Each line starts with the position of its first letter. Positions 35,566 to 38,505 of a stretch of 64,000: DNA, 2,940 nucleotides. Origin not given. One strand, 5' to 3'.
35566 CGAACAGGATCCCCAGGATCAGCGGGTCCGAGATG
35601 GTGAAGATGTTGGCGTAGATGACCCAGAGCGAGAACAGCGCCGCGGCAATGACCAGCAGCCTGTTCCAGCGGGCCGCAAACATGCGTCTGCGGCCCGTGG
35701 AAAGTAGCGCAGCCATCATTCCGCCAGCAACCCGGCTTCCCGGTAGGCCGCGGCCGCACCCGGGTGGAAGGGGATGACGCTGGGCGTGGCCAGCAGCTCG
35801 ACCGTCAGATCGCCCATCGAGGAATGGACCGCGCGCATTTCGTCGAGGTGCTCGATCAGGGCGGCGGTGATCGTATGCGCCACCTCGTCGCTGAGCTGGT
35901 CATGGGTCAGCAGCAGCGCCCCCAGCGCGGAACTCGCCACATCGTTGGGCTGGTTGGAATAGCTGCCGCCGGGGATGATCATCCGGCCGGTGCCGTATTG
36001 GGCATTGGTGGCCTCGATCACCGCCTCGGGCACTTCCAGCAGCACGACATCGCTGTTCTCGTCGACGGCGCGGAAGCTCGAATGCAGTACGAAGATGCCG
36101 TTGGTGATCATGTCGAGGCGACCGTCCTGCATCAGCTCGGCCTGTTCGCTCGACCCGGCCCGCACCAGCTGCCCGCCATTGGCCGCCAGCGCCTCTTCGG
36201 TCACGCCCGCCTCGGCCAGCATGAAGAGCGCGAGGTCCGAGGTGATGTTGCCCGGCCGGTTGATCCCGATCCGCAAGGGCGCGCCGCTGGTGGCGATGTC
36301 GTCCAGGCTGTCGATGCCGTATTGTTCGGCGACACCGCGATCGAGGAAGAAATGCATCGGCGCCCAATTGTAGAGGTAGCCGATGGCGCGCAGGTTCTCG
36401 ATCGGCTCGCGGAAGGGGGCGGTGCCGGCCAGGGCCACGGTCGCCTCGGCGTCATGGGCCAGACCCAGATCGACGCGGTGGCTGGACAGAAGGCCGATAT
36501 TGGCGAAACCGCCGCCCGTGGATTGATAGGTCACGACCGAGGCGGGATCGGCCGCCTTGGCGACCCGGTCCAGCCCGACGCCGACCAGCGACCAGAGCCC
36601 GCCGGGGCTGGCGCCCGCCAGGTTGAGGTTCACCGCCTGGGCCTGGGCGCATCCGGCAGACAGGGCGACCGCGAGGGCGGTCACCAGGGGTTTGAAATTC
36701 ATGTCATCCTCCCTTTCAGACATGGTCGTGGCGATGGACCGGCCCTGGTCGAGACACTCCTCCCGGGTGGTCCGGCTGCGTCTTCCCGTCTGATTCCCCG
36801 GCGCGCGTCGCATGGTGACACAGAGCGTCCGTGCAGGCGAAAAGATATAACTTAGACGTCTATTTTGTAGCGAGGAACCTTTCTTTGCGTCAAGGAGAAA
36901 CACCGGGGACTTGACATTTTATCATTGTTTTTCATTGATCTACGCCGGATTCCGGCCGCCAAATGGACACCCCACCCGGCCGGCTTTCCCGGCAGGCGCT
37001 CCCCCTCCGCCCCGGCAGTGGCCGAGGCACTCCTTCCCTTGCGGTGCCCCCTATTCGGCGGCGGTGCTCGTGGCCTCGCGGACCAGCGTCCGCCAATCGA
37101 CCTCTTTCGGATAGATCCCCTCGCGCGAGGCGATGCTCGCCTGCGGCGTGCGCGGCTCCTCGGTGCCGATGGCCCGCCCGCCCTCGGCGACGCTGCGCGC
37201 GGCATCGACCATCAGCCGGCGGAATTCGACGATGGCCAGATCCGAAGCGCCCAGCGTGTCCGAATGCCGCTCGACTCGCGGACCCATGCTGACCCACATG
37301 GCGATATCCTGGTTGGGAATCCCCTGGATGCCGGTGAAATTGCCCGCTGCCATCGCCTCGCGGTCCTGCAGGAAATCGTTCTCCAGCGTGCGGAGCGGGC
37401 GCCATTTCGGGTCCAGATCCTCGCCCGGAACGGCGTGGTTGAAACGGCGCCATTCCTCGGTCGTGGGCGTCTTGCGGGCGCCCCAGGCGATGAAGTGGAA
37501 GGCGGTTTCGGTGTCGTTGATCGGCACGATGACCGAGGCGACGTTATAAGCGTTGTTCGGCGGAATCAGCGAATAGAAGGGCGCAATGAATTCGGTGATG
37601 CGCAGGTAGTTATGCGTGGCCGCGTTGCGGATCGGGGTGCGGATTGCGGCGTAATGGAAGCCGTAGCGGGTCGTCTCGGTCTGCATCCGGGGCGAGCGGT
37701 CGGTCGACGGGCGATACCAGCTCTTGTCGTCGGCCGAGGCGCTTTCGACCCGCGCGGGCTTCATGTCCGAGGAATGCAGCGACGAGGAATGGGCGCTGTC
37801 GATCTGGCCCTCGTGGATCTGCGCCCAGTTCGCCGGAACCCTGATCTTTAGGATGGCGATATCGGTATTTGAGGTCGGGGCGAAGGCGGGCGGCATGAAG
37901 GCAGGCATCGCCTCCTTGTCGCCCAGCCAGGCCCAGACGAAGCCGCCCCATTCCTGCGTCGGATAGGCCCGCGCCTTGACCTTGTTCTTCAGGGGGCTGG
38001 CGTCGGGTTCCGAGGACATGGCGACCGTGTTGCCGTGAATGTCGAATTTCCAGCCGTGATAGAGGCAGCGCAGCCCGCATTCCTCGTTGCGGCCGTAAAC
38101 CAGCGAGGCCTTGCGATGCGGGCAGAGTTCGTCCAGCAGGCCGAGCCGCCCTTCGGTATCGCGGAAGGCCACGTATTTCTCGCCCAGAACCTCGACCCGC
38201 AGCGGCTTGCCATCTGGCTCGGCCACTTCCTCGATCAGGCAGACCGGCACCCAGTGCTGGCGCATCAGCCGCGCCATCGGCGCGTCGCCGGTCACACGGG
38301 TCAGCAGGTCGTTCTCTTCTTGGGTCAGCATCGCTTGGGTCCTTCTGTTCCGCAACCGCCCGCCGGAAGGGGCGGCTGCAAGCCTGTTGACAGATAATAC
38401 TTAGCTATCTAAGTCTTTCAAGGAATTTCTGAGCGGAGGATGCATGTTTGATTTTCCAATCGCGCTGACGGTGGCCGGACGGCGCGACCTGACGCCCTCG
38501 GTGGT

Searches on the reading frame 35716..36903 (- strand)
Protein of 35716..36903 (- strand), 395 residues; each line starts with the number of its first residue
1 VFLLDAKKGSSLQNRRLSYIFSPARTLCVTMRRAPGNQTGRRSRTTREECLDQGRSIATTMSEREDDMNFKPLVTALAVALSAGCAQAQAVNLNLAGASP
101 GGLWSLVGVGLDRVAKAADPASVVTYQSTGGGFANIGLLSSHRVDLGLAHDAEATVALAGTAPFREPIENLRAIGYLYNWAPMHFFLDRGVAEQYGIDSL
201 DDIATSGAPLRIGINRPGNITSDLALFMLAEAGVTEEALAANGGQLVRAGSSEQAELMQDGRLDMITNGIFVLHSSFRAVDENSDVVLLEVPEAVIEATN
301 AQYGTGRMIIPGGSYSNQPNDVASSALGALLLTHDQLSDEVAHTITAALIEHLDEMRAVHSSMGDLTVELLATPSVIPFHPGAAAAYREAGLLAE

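Call 8: search_protein_families(library=pfam, proteins=[window:35716-36903:-], max_evalue=0.001)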
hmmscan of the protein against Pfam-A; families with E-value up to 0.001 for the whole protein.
window:35716-36903:- (395 aa): 1 family
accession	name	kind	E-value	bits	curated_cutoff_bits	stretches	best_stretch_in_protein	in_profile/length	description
PF16868.10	NMT1_3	-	1.5e-44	153.2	27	1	96-391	2-289/289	NMT1-like family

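Call 84: search_protein_families(library=ncbifam, proteins=[window:35716-36903:-], max_evalue=0.00001)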
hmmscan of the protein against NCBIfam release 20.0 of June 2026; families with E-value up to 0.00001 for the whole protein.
window:35716-36903:- (395 aa): 1 family
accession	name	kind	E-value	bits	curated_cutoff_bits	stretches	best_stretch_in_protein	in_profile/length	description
TIGR02122.1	TRAP_TAXI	subfamily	5.3e-44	150.4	84.35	1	74-391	7-320/320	TAXI family TRAP transporter solute-binding subunit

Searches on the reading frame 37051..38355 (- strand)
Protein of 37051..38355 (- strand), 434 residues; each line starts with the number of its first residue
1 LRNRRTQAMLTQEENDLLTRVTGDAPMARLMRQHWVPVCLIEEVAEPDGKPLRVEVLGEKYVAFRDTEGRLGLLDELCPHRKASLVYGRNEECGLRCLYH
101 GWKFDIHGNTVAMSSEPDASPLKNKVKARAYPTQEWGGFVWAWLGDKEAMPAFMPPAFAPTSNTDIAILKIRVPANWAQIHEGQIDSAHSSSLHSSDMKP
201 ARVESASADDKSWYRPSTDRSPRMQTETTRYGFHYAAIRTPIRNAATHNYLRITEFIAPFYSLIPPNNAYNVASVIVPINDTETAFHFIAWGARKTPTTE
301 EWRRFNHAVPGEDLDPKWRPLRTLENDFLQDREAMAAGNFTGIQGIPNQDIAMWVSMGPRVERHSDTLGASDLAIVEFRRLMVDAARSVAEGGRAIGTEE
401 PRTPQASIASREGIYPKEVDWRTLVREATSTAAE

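Call 8: search_protein_families(library=pfam, proteins=[window:37051-38355:-], max_evalue=0.001)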
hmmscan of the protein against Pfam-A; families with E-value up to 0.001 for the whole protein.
window:37051-38355:- (434 aa): 2 families
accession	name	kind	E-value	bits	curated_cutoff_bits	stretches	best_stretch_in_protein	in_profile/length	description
PF19301.5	LigXa_C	-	5.7e-133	443.2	27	1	142-427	1-287/304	LigXa C-terminal domain like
PF00355.32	Rieske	-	4.9e-18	65.3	20.3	1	34-115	1-80/88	Rieske [2Fe-2S] domain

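Call 65: search_protein_families(library=ncbifam, proteins=[window:37051-38355:-], max_evalue=0.00001)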
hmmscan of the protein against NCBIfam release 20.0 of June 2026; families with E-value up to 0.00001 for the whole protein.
window:37051-38355:- (434 aa): 2 families
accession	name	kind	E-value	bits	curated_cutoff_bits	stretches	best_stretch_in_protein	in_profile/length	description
NF052579.1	BetMthstMoxSdmAMthl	equivalog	2e-14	53.3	600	1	49-153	30-135/351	4beta-methylsterol monooxygenase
NF058607.1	GlBtMonoOxGbcA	equivalog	3.6e-08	32.3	670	0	27-199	48-227/420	glycine betaine monooxygenase oxygenase subunit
